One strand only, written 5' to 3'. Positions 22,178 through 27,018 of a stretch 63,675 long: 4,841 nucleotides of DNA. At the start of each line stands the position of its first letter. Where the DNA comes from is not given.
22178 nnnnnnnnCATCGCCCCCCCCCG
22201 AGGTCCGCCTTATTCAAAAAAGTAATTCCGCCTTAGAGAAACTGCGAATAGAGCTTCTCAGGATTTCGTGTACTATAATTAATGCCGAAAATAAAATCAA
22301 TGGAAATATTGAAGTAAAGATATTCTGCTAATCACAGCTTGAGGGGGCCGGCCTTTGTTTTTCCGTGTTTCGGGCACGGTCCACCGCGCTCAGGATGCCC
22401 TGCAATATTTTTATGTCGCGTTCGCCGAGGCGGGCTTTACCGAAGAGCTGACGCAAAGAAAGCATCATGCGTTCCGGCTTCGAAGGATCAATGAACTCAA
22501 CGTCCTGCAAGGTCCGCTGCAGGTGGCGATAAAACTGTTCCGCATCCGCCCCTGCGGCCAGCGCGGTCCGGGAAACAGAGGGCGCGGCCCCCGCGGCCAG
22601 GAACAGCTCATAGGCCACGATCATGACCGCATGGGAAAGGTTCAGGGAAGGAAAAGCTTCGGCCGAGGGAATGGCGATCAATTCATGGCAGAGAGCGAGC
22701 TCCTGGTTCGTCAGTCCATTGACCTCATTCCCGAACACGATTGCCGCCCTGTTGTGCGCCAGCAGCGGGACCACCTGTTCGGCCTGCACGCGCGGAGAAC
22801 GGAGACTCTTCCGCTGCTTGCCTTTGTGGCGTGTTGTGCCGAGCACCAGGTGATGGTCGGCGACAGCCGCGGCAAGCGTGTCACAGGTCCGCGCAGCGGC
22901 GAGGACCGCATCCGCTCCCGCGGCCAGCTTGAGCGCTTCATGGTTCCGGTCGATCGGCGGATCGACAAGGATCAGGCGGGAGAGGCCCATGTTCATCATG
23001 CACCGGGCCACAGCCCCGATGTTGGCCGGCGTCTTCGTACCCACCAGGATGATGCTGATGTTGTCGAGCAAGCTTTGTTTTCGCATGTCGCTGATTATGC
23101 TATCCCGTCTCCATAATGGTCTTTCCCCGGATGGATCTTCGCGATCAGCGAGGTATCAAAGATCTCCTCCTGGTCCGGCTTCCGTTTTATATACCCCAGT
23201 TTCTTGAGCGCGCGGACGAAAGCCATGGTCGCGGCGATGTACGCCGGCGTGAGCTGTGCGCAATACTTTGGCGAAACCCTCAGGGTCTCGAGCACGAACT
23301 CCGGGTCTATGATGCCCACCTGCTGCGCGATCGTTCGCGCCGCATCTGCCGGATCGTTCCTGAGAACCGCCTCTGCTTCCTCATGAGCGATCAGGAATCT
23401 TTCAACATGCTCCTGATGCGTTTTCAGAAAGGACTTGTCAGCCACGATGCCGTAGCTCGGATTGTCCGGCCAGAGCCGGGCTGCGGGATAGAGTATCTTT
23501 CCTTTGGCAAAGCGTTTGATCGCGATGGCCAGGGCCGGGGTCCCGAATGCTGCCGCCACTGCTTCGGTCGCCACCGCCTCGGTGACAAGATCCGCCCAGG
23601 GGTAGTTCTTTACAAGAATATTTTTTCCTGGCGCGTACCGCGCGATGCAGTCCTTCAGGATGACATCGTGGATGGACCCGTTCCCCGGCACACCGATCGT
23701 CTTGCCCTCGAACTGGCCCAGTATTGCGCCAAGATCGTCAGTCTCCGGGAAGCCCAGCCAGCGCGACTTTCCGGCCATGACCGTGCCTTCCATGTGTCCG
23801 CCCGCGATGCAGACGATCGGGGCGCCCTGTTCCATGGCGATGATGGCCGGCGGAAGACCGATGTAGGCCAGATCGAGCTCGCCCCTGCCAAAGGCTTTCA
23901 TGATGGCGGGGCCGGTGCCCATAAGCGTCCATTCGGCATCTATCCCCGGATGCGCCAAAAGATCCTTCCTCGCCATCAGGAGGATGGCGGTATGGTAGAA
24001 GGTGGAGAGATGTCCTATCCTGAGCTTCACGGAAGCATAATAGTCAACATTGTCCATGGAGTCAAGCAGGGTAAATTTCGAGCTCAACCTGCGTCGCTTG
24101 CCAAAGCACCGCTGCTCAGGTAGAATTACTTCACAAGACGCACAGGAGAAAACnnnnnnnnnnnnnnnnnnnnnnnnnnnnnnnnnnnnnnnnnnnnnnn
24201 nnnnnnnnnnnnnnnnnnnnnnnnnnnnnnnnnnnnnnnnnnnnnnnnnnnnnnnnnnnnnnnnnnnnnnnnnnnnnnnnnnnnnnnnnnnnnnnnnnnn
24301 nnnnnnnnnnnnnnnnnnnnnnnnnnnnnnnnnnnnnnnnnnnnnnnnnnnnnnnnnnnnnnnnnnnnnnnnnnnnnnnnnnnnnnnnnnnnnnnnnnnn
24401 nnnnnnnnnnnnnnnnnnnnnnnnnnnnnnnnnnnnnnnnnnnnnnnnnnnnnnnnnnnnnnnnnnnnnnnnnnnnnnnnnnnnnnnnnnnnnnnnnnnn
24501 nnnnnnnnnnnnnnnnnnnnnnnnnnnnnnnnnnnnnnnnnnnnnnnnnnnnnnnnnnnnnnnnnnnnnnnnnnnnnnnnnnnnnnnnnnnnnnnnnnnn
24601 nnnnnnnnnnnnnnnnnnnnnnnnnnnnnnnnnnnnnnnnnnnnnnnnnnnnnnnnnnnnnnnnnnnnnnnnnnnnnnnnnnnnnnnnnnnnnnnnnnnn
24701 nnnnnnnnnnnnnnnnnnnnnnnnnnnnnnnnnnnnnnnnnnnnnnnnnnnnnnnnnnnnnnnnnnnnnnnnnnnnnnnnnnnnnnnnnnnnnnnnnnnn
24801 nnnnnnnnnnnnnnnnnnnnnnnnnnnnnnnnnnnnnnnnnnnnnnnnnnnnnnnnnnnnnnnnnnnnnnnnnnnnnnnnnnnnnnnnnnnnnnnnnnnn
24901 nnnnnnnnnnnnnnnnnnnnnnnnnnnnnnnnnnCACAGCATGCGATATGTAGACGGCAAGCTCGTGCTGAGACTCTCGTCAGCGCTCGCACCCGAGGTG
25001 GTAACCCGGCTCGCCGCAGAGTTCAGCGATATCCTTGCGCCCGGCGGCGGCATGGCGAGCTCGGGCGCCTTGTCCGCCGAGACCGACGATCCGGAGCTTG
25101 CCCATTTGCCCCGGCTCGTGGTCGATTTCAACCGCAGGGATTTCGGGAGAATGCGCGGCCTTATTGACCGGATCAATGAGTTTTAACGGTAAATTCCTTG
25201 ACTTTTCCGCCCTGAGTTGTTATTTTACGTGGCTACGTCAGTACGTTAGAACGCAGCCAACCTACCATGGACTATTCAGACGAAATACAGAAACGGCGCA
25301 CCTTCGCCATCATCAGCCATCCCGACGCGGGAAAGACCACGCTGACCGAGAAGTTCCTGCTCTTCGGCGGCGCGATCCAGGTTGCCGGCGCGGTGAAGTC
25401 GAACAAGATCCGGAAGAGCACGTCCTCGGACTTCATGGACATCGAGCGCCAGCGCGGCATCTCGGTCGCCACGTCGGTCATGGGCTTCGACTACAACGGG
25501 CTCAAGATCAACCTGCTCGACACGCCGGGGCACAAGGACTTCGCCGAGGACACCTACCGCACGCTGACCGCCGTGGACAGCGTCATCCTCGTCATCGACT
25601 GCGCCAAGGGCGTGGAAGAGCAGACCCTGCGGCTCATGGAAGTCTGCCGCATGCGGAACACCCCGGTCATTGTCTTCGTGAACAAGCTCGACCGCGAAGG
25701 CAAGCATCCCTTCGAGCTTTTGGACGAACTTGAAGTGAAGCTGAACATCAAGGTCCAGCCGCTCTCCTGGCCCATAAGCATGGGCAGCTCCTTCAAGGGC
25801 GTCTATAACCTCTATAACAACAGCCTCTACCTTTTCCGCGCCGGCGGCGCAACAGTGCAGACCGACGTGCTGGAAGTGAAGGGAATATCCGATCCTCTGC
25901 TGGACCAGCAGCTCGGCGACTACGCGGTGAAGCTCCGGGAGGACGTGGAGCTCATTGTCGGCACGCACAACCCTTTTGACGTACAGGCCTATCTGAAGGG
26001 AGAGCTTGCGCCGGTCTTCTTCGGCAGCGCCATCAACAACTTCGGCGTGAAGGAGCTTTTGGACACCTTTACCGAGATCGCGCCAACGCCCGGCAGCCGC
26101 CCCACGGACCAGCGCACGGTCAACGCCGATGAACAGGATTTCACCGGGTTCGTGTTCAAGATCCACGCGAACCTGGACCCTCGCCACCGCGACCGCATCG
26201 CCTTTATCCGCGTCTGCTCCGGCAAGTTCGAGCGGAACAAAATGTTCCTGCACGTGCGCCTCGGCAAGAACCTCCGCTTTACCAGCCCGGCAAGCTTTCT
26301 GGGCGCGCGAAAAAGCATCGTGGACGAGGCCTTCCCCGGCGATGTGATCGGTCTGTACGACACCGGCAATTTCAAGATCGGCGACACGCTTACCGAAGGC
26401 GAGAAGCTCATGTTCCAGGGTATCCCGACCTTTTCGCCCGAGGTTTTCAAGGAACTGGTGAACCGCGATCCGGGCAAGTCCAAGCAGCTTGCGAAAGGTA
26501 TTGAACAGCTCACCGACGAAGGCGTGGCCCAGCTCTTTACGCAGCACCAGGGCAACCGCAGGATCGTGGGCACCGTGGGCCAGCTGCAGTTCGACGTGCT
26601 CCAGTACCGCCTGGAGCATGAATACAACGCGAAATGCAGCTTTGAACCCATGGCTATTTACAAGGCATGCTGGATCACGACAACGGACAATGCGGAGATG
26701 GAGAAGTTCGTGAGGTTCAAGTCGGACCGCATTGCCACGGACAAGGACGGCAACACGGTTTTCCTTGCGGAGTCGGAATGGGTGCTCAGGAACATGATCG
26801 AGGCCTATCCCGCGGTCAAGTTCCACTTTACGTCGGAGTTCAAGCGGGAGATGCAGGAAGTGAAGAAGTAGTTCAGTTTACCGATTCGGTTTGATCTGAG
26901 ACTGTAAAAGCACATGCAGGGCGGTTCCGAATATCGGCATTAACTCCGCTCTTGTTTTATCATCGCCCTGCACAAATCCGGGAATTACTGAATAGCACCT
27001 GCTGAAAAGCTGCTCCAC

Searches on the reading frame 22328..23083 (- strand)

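Call 92: search_protein_families(library=pfam, proteins=[window:22328-23083:-], max_evalue=0.001)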
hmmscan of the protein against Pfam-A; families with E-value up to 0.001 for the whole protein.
window:22328-23083:- (251 aa): 1 family
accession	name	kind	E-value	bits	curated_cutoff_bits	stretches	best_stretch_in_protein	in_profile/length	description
PF00588.24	SpoU_methylase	-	2.4e-27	96.2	29.7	1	9-158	2-142/142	SpoU rRNA Methylase family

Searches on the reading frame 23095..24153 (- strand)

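Call 92: search_protein_families(library=pfam, proteins=[window:23095-24153:-], max_evalue=0.001)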
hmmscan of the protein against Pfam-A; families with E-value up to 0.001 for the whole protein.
window:23095-24153:- (352 aa): 2 families
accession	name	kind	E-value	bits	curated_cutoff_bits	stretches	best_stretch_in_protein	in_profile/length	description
PF13379.11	NMT1_2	-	4.2e-17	63.2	24.7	1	42-277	6-249/252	NMT1-like family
PF09084.16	NMT1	-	2.7e-09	37.7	20.5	1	52-271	2-216/216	NMT1/THI5 like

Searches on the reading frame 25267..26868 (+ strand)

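Call 92: search_protein_families(library=pfam, proteins=[window:25267-26868:+], max_evalue=0.001)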
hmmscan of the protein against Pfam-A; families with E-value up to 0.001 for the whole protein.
window:25267-26868:+ (534 aa): 6 families
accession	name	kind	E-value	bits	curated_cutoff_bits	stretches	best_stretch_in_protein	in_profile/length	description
PF00009.33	GTP_EFTU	-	1.7e-49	168.4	26.5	1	9-273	2-187/188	Elongation factor Tu GTP binding domain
PF16658.11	RF3_C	-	6.6e-46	155.9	40.1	1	383-509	1-130/132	Class II release factor RF3, C-terminal domain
PF22042.2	EF-G_D2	-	2.6e-24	85.6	27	1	292-377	2-83/84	Elongation factor G domain 2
PF01926.29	MMR_HSR1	-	2.9e-07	31.1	21.9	1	14-140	3-113/113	50S ribosome-binding GTPase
PF00025.27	Arf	-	5.8e-05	23.1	22.3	1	71-178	50-160/174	ADP-ribosylation factor family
PF03144.31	GTP_EFTU_D2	-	0.00051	20.8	30.3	0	310-376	2-73/73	Elongation factor Tu domain 2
